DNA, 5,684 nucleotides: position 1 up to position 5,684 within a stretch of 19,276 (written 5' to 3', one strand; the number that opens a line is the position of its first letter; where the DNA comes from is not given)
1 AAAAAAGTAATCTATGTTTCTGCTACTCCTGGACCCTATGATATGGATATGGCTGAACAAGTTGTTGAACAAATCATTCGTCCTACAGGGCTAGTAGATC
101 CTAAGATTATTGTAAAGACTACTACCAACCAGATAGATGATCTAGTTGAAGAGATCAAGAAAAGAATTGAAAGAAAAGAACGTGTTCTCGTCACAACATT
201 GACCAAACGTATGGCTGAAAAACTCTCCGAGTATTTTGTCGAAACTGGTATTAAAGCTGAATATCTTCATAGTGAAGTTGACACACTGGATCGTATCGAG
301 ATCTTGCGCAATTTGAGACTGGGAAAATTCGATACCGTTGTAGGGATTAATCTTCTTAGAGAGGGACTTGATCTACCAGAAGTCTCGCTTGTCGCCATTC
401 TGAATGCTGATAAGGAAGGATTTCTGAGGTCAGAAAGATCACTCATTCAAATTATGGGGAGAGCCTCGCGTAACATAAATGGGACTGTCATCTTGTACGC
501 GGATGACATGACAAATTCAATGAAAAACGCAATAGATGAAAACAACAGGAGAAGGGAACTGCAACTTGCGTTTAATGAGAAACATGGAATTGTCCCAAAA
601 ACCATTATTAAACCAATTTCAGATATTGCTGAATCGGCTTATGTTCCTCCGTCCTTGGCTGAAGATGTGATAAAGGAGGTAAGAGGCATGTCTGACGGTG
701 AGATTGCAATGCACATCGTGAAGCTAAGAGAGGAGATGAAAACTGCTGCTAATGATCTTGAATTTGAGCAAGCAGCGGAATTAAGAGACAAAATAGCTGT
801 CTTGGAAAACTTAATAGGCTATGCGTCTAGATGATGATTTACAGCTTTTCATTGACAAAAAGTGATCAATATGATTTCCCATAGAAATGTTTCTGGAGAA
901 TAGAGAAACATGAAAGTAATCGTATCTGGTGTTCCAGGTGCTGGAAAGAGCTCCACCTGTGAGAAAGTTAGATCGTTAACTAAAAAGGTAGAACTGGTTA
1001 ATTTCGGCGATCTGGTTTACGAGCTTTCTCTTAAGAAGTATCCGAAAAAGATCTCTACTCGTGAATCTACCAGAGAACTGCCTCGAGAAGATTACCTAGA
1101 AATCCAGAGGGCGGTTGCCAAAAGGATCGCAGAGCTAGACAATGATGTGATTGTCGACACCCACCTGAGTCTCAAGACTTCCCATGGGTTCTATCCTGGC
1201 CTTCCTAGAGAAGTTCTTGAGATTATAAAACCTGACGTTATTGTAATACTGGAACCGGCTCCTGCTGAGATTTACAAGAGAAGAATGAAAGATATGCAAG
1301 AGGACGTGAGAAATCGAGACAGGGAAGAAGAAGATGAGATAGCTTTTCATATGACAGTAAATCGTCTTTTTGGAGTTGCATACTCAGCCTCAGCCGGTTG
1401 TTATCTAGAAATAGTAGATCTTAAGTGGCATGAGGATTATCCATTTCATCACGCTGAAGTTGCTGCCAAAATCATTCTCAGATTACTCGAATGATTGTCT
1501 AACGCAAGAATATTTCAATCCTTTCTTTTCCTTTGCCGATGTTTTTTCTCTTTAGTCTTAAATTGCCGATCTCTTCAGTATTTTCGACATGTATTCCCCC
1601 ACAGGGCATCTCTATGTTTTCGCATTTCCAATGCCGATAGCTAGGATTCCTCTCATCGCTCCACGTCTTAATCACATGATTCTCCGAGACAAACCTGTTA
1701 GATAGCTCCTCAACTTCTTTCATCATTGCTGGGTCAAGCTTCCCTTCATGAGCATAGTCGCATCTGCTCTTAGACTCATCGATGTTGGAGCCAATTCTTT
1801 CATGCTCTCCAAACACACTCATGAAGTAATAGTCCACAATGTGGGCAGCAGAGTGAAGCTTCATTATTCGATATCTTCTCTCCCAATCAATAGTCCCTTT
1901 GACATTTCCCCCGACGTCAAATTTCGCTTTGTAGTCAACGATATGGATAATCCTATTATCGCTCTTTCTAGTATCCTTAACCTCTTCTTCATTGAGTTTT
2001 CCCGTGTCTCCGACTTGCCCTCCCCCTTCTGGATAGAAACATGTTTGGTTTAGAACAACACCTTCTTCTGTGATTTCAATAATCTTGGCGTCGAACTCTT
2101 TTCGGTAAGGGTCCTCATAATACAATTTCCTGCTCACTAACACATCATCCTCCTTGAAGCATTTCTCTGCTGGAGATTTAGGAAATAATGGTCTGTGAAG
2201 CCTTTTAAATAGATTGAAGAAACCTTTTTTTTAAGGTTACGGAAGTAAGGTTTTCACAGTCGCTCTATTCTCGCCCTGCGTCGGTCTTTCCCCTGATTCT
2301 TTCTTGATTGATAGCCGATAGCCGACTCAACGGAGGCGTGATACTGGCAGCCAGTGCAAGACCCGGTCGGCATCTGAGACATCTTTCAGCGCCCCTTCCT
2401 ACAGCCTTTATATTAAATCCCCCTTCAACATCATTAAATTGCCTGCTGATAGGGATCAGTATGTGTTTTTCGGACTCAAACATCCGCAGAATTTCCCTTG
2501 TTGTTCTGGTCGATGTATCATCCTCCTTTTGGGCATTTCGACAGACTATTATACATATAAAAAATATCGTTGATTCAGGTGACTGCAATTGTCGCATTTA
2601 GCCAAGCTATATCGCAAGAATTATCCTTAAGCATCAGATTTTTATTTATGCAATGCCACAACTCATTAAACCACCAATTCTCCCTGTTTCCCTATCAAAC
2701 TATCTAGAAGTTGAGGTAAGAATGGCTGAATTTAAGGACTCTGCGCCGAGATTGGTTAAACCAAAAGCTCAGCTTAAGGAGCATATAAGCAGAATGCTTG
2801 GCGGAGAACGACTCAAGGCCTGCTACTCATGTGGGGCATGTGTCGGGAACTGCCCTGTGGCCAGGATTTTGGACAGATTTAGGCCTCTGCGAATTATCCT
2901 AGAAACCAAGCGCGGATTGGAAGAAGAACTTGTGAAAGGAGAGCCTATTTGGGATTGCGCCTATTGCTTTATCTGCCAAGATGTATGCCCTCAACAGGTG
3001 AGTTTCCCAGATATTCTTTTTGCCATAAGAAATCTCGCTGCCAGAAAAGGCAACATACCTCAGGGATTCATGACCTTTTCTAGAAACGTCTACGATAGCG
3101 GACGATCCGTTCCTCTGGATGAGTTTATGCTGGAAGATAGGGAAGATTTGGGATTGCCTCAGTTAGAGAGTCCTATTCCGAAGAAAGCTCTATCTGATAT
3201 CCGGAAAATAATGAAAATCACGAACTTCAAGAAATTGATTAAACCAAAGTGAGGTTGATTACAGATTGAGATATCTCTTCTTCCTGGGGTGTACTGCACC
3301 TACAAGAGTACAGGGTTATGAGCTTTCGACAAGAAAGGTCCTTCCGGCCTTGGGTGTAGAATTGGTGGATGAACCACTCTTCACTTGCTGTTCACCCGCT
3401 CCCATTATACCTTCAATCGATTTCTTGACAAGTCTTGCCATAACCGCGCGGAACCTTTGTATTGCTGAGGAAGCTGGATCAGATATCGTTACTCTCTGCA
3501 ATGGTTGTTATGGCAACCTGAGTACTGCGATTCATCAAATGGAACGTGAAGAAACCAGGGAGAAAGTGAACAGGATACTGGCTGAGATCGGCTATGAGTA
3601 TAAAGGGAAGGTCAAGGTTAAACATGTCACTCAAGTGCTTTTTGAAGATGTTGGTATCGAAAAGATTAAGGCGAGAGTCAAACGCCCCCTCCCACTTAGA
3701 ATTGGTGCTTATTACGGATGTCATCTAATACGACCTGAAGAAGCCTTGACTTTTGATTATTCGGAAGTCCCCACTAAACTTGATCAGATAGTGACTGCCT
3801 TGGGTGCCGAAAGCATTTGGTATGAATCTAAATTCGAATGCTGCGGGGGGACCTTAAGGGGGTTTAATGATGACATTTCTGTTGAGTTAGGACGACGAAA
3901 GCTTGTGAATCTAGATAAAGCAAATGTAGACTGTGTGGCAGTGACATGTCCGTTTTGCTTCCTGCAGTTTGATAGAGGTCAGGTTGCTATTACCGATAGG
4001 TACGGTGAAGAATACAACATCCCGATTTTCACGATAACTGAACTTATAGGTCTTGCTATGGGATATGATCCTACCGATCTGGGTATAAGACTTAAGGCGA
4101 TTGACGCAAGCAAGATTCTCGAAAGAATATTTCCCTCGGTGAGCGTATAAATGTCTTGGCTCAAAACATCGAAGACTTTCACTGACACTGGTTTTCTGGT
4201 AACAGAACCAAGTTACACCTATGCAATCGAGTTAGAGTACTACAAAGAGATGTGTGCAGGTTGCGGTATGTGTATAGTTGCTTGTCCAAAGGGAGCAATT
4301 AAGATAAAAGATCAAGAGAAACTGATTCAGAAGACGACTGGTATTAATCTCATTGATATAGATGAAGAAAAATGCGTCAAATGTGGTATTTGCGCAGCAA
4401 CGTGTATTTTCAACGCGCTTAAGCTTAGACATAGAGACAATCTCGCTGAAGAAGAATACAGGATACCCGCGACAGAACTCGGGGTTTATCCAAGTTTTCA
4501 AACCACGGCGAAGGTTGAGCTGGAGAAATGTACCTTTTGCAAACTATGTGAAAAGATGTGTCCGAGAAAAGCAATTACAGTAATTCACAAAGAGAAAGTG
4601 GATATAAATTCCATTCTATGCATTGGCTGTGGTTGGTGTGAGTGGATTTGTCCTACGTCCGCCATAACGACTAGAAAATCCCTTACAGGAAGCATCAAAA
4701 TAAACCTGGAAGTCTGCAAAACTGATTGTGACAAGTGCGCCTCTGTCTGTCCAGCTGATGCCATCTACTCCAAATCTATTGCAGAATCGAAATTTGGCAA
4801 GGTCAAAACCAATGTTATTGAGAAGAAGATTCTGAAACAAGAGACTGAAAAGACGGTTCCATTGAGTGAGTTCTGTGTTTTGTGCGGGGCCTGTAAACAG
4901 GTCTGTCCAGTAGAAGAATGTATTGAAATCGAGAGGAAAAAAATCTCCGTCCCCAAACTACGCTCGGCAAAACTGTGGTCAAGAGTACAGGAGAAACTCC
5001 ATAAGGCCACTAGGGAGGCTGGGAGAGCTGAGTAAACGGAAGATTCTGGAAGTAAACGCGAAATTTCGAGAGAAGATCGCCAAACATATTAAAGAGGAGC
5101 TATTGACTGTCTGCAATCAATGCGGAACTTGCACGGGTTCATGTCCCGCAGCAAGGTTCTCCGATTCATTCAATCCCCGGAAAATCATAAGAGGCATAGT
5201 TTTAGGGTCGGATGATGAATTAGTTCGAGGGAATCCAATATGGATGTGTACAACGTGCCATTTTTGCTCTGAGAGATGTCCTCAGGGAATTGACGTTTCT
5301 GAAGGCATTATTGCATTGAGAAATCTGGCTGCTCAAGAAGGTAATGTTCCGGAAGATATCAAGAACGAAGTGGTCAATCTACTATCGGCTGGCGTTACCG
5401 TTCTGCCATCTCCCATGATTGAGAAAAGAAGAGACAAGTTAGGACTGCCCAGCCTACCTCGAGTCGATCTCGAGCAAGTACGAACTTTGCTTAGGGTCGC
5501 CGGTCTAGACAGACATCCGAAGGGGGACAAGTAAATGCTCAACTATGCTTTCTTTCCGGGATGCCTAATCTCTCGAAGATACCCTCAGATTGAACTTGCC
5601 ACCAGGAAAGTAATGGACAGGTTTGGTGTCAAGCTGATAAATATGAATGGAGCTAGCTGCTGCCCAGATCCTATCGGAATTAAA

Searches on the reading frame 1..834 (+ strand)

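Call 15: search_protein_families(library=pfam, proteins=[window:1-834:+], max_evalue=0.001)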
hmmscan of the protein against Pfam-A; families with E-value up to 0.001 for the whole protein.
window:1-834:+ (277 aa): 4 families
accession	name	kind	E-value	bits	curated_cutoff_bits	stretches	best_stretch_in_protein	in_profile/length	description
PF12344.14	UvrB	-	1.2e-22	79.9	27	1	165-206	1-42/43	Ultra-violet resistance protein B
PF00271.37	Helicase_C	-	2.1e-18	67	23.5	1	45-157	3-108/110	Helicase conserved C-terminal domain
PF02151.25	UVR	-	1.2e-09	38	21.5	1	240-270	5-35/36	UvrB/uvrC motif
PF21090.3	P-loop_SecA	-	0.00081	19.5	27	0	36-91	10-65/205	SecA P-loop domain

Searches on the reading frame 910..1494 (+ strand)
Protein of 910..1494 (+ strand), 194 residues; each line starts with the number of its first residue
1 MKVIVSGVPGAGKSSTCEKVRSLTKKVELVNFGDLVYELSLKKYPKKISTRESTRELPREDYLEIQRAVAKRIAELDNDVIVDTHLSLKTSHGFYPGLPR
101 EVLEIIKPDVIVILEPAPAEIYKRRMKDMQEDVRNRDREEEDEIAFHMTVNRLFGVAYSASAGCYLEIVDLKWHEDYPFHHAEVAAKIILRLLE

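Call 15: search_protein_families(library=pfam, proteins=[window:910-1494:+], max_evalue=0.001)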
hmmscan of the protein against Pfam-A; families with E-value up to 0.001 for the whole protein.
window:910-1494:+ (194 aa): 2 families
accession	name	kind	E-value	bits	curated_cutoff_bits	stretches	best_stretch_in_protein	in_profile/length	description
PF13207.12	AAA_17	-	1.3e-28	100.5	27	1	7-144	2-135/136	AAA domain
PF13238.12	AAA_18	-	4.6e-09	37.2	29.4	1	3-143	1-125/128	AAA domain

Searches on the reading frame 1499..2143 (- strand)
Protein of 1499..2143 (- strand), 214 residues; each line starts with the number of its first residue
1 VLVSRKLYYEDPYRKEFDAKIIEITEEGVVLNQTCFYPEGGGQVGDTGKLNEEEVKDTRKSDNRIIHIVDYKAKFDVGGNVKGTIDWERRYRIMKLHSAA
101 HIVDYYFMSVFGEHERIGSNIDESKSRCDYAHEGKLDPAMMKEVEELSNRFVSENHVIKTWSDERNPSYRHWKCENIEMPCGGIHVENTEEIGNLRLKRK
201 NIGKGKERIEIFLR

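Call 15: search_protein_families(library=pfam, proteins=[window:1499-2143:-], max_evalue=0.001)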
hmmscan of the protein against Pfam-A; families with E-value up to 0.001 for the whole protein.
window:1499-2143:- (214 aa): 2 families
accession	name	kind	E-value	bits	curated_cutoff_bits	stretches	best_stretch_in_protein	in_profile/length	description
PF01411.24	tRNA-synt_2c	-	7.7e-17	61.5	30.3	1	14-89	472-552/552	tRNA synthetases class II (A)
PF07973.19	tRNA_SAD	-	2.3e-07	31.1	24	1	180-210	13-44/44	Threonyl and Alanyl tRNA synthetase second additional domain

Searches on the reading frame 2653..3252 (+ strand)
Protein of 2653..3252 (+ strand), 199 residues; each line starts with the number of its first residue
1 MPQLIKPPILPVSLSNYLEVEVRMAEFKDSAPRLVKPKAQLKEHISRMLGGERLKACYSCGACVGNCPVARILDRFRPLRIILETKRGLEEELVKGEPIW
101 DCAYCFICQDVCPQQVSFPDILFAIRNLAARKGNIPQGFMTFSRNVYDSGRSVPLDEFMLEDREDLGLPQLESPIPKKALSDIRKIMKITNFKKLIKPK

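Call 7: search_protein_families(library=pfam, proteins=[window:2653-3252:+], max_evalue=0.01)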
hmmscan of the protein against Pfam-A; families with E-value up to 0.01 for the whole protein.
window:2653-3252:+ (199 aa): 8 families
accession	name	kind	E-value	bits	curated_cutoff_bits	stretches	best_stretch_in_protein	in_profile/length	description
PF13183.11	Fer4_8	-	5e-10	40.2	27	1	54-116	2-68/68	4Fe-4S dicluster domain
PF13484.11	Fer4_16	-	7.1e-08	33.6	30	1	57-114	2-65/66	4Fe-4S double cluster binding domain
PF13187.11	Fer4_9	-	4.8e-07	30.1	27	2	56-115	1-50/52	4Fe-4S dicluster domain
PF13534.11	Fer4_17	-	1.8e-06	28.8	22.2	1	56-116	1-60/61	4Fe-4S dicluster domain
PF13237.11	Fer4_10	-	1.9e-06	28.1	25.5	1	54-113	6-53/53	4Fe-4S dicluster domain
PF12838.12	Fer4_7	-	0.00031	21.6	27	1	57-115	2-51/52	4Fe-4S dicluster domain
PF25160.1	LdpA_Fe-S-bd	-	0.00084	19.5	27.6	1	53-73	24-44/49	LdpA Fe-S cluster-binding domain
PF14697.11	Fer4_21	-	0.0075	16.8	35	0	55-70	39-54/59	4Fe-4S dicluster domain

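Call 8: search_protein_families(library=ncbifam, proteins=[window:2653-3252:+], max_evalue=0.001)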
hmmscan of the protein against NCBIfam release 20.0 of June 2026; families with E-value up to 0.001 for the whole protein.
window:2653-3252:+ (199 aa): 16 families
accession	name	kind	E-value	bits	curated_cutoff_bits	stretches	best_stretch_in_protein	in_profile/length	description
TIGR03290.1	CoB_CoM_SS_C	equivalog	4.5e-33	114.2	160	1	54-196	1-144/144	CoB--CoM heterodisulfide reductase subunit C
NF041890.1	hdrC_Methbact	equivalog_domain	5.7e-16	58.7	270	1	52-142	26-114/192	ferredoxin:CoB-CoM heterodisulfide reductase subunit HdrC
NF038018.1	qmoC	equivalog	3.2e-15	56.5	300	1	48-137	11-99/360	quinone-interacting membrane-bound oxidoreductase complex subunit QmoC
NF041779.1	hetero_SS_HdrC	equivalog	2.7e-12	46.6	350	1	54-133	30-107/198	ferredoxin:CoB-CoM heterodisulfide reductase subunit HdrC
NF004898.0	PRK06259.1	equivalog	1e-09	37.6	385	1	38-157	120-244/488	fumarate reductase (CoM/CoB) subunit TfrB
NF008369.0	PRK11168.1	equivalog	7.3e-09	35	278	1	52-127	8-85/401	anaerobic glycerol-3-phosphate dehydrogenase subunit C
TIGR00384.1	dhsB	subfamily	2.3e-06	27.2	88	1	40-117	125-213/222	succinate dehydrogenase and fumarate reductase iron-sulfur protein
NF045663.1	diclust_near_Sec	equivalog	5.1e-06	24.8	530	1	55-142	307-395/759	pyridine nucleotide-disulfide oxidoreductase/dicluster-binding protein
NF009226.0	PRK12576.1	equivalog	6e-06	25.8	344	1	55-119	154-227/317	succinate dehydrogenase/fumarate reductase iron-sulfur subunit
NF040864.1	HgcB_ferredoxin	equivalog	1.1e-05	25.2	99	0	53-72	42-61/93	mercury methylation ferredoxin HgcB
TIGR01945.1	rnfC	subfamily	3.7e-05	22.5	245.95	1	52-117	360-419/435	RnfABCDGE type electron transport complex subunit C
NF004616.0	PRK05950.1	subfamily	0.00011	21.4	228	0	52-128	144-232/238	succinate dehydrogenase iron-sulfur subunit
NF004914.0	PRK06273.1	equivalog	0.00015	21.6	163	1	55-116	51-109/167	ferredoxin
NF006808.0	PRK09326.1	equivalog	0.00046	19.2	444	1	56-136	13-90/341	F420H2 dehydrogenase subunit F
TIGR00402.1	napF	equivalog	0.00051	20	102.2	0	101-120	68-87/149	ferredoxin-type protein NapF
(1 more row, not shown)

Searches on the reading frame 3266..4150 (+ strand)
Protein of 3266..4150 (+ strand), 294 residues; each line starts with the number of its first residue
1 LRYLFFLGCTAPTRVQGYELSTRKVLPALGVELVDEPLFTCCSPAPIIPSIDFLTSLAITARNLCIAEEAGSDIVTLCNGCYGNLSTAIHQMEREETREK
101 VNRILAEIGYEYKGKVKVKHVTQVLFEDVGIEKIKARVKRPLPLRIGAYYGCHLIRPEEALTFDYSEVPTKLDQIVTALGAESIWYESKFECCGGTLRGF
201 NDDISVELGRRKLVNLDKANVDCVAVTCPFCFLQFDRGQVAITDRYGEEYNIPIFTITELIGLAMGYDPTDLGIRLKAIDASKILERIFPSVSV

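Call 7: search_protein_families(library=pfam, proteins=[window:3266-4150:+], max_evalue=0.01)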
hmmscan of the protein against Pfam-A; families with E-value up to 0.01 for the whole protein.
window:3266-4150:+ (294 aa): 1 family
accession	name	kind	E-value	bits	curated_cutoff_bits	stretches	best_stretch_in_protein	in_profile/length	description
PF02754.22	CCG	-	2.4e-29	101.7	20.6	2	148-236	3-85/85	Cysteine-rich domain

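Call 8: search_protein_families(library=ncbifam, proteins=[window:3266-4150:+], max_evalue=0.001)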
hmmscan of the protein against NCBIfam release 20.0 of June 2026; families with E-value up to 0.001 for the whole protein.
window:3266-4150:+ (294 aa): 5 families
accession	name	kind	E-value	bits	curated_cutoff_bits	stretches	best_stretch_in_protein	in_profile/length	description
TIGR03288.1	CoB_CoM_SS_B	equivalog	6.6e-96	321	345.15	1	3-288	2-290/290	CoB--CoM heterodisulfide reductase subunit B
NF042965.1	MFR_anch_SdhE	equivalog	2.2e-46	158.7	500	1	3-284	3-281/282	8-methylmenaquinol:fumarate reductase membrane anchor subunit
NF041780.1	hetero_SS_HdrB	equivalog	7e-40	137.2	450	1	4-286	7-303/304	ferredoxin:CoB-CoM heterodisulfide reductase subunit HdrB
NF004898.0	PRK06259.1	equivalog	9.7e-15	54.1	385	1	2-260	263-483/488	fumarate reductase (CoM/CoB) subunit TfrB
NF045670.1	quin_L_LdhH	equivalog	1.4e-11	43.4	800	1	2-238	468-688/706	L-lactate dehydrogenase (quinone) large subunit LdhH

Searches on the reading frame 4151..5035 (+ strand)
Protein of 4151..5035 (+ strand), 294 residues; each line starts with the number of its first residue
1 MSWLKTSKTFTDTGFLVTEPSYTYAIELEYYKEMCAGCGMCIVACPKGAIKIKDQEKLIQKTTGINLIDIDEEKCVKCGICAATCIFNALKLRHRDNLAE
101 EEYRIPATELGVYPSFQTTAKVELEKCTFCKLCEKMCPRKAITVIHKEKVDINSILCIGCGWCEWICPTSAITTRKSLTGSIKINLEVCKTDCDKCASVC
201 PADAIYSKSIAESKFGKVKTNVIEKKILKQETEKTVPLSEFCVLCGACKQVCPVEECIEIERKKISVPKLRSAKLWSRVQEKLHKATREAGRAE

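Call 7: search_protein_families(library=pfam, proteins=[window:4151-5035:+], max_evalue=0.01)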
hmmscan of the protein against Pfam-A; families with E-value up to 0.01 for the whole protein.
window:4151-5035:+ (294 aa): 14 families
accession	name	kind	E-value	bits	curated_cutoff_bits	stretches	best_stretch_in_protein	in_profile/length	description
PF00037.32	Fer4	-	1.3e-32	110.7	21.1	5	152-173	3-24/24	4Fe-4S binding domain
PF12838.12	Fer4_7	-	8.4e-27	93.8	27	4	35-89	2-52/52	4Fe-4S dicluster domain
PF13484.11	Fer4_16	-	7.8e-21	75.1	30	3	191-254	3-65/66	4Fe-4S double cluster binding domain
PF12837.12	Fer4_6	-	1.5e-19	69.3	25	3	68-90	2-24/24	4Fe-4S binding domain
PF13187.11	Fer4_9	-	2.8e-19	69.3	27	5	34-85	1-47/52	4Fe-4S dicluster domain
PF14697.11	Fer4_21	-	1.2e-18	67.4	35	5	120-173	1-58/59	4Fe-4S dicluster domain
PF25160.1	LdpA_Fe-S-bd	-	6.6e-18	64.7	27.6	2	131-176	7-47/49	LdpA Fe-S cluster-binding domain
PF13183.11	Fer4_8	-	1.5e-16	61.1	27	2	73-140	3-67/68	4Fe-4S dicluster domain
PF13237.11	Fer4_10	-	2.3e-16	59.9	25.5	3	122-168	4-53/53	4Fe-4S dicluster domain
PF12797.12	Fer4_2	-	3.7e-16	58.3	24.5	2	239-254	7-22/22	4Fe-4S binding domain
PF13534.11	Fer4_17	-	1.7e-12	48.1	22.2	1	74-139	1-58/61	4Fe-4S dicluster domain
PF12798.12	Fer4_3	-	2.8e-11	43.8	27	0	157-171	1-15/15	4Fe-4S binding domain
PF17179.9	Fer4_22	-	5.5e-08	34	27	1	242-285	2-45/95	4Fe-4S dicluster domain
PF12800.12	Fer4_4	-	9.2e-06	26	24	0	33-48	2-17/17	4Fe-4S binding domain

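Call 8: search_protein_families(library=ncbifam, proteins=[window:4151-5035:+], max_evalue=0.001)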
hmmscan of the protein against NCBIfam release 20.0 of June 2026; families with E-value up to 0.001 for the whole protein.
window:4151-5035:+ (294 aa): 94 families (the best 25 are shown)
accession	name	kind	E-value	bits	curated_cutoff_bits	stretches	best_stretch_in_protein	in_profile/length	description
NF042909.1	FMH_DH_FwdF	exception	8.1e-46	156.6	375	2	27-145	9-119/336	tungsten-dependent formylmethanofuran dehydrogenase subunit FwdF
TIGR01971.1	NuoI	subfamily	1.2e-25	89.5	113.05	3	18-103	25-111/121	NADH-quinone oxidoreductase, chain I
NF040864.1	HgcB_ferredoxin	equivalog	3.8e-21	74.7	99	2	26-93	7-64/93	mercury methylation ferredoxin HgcB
TIGR02179.1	PorD_KorD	subfamily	1.3e-19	70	60.05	3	122-174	22-74/78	2-oxoacid:acceptor oxidoreductase, delta subunit, pyruvate/2-ketoisovalerate family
NF006221.0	PRK08348.1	subfamily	2.5e-19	69.3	124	3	115-174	34-94/136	NADH-plastoquinone oxidoreductase subunit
NF058577.1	FdxA_fam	equivalog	4.9e-19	68.3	65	3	125-171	7-52/52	4Fe-4S ferredoxin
NF038196.1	ferrodoxin_EFR1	subfamily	1.1e-17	64.9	75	3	119-176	179-233/242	EFR1 family ferrodoxin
TIGR02700.1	flavo_MJ0208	hypoth_equivalog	4.3e-17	62.2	251.35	2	120-176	143-198/234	dihydromethanopterin reductase (acceptor)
NF040770.1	hetero_SS_HdrA2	exception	5.8e-17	61.1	1100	2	118-181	570-632/777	CoB-CoM heterodisulfide reductase HdrA2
NF004538.0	PRK05888.1-4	equivalog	2.5e-16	59.7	135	3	125-176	61-121/162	NADH-quinone oxidoreductase subunit NuoI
NF004541.0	PRK05888.2-2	equivalog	3.6e-16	59.5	217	2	28-94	56-115/168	NADH-quinone oxidoreductase subunit NuoI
NF009053.0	PRK12387.1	subfamily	1.3e-15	57.6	204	2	29-99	34-99/180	formate hydrogenlyase complex iron-sulfur subunit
NF040684.1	PorD_Arch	equivalog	2.6e-15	56.3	120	3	122-175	29-82/85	pyruvate synthase subunit PorD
NF004914.0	PRK06273.1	equivalog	9.2e-15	54.8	163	1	27-87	45-107/167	ferredoxin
NF045874.1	Vhu_polyferre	exception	1.1e-14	54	600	2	33-103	292-359/381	F420-non-reducing hydrogenase associated-polyferredoxin VhuB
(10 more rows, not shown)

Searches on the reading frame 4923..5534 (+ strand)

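Call 7: search_protein_families(library=pfam, proteins=[window:4923-5534:+], max_evalue=0.01)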
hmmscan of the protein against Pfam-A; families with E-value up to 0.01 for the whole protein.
window:4923-5534:+ (203 aa): 8 families
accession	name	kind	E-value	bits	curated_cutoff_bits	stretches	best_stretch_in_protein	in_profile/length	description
PF13183.11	Fer4_8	-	6.3e-11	43.1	27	1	62-123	3-68/68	4Fe-4S dicluster domain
PF13534.11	Fer4_17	-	6.8e-10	39.8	22.2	1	64-124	2-61/61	4Fe-4S dicluster domain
PF13187.11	Fer4_9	-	7.6e-09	35.9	27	1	64-122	2-50/52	4Fe-4S dicluster domain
PF13237.11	Fer4_10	-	4.1e-08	33.5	25.5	1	62-120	7-53/53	4Fe-4S dicluster domain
PF12838.12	Fer4_7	-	2.9e-05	24.9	27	1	64-123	2-52/52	4Fe-4S dicluster domain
PF13746.11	Fer4_18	-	8.6e-05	23.1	27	1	102-129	54-81/114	4Fe-4S dicluster domain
PF12797.12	Fer4_2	-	0.0014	18.9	24.5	1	63-76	9-22/22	4Fe-4S binding domain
PF13484.11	Fer4_16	-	0.0041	18.3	30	0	64-121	2-65/66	4Fe-4S double cluster binding domain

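Call 8: search_protein_families(library=ncbifam, proteins=[window:4923-5534:+], max_evalue=0.001)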
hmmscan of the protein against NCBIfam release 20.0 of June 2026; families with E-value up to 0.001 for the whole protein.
window:4923-5534:+ (203 aa): 19 families
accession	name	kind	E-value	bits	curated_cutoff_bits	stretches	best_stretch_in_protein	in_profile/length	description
TIGR03290.1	CoB_CoM_SS_C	equivalog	3.4e-34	117.9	160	1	62-190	2-135/144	CoB--CoM heterodisulfide reductase subunit C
NF041890.1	hdrC_Methbact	equivalog_domain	4.4e-21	75.3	270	1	39-192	3-161/192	ferredoxin:CoB-CoM heterodisulfide reductase subunit HdrC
NF041779.1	hetero_SS_HdrC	equivalog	1.7e-19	70.1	350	1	61-190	30-161/198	ferredoxin:CoB-CoM heterodisulfide reductase subunit HdrC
NF038018.1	qmoC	equivalog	1.4e-14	54.3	300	1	47-148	4-103/360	quinone-interacting membrane-bound oxidoreductase complex subunit QmoC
NF004898.0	PRK06259.1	equivalog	4.1e-10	38.9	385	1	43-143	118-223/488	fumarate reductase (CoM/CoB) subunit TfrB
NF008369.0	PRK11168.1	equivalog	7.8e-09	34.9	278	1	57-150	6-99/401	anaerobic glycerol-3-phosphate dehydrogenase subunit C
TIGR00384.1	dhsB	subfamily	6.3e-08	32.3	88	1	46-132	124-221/222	succinate dehydrogenase and fumarate reductase iron-sulfur protein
NF045711.1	sulf_resp_HmcF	equivalog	7.4e-07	28.3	750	1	48-147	43-158/457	sulfate respiration complex iron-sulfur protein HmcF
NF009226.0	PRK12576.1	equivalog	9.6e-07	28.4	344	1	61-138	153-239/317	succinate dehydrogenase/fumarate reductase iron-sulfur subunit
NF004616.0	PRK05950.1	subfamily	2.1e-06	27.1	228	1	57-138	142-235/238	succinate dehydrogenase iron-sulfur subunit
NF042952.1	MFR_FeS_SdhB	equivalog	3.2e-06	26.4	600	1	104-140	199-235/320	8-methylmenaquinol:fumarate reductase iron-sulfur subunit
NF045796.1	DsrK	equivalog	1.3e-05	24.1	400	0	107-137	118-148/453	sulfate reduction electron transfer complex DsrMKJOP subunit DsrK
NF045663.1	diclust_near_Sec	equivalog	2.9e-05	22.4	530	0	106-144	352-390/759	pyridine nucleotide-disulfide oxidoreductase/dicluster-binding protein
NF008434.0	PRK11274.1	equivalog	6.5e-05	22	333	1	45-136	6-102/409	glycolate oxidase subunit GlcF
TIGR00273.1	TIGR00273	equivalog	0.00011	21.3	444.8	1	63-144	294-380/432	LutB/LldF family L-lactate oxidation iron-sulfur protein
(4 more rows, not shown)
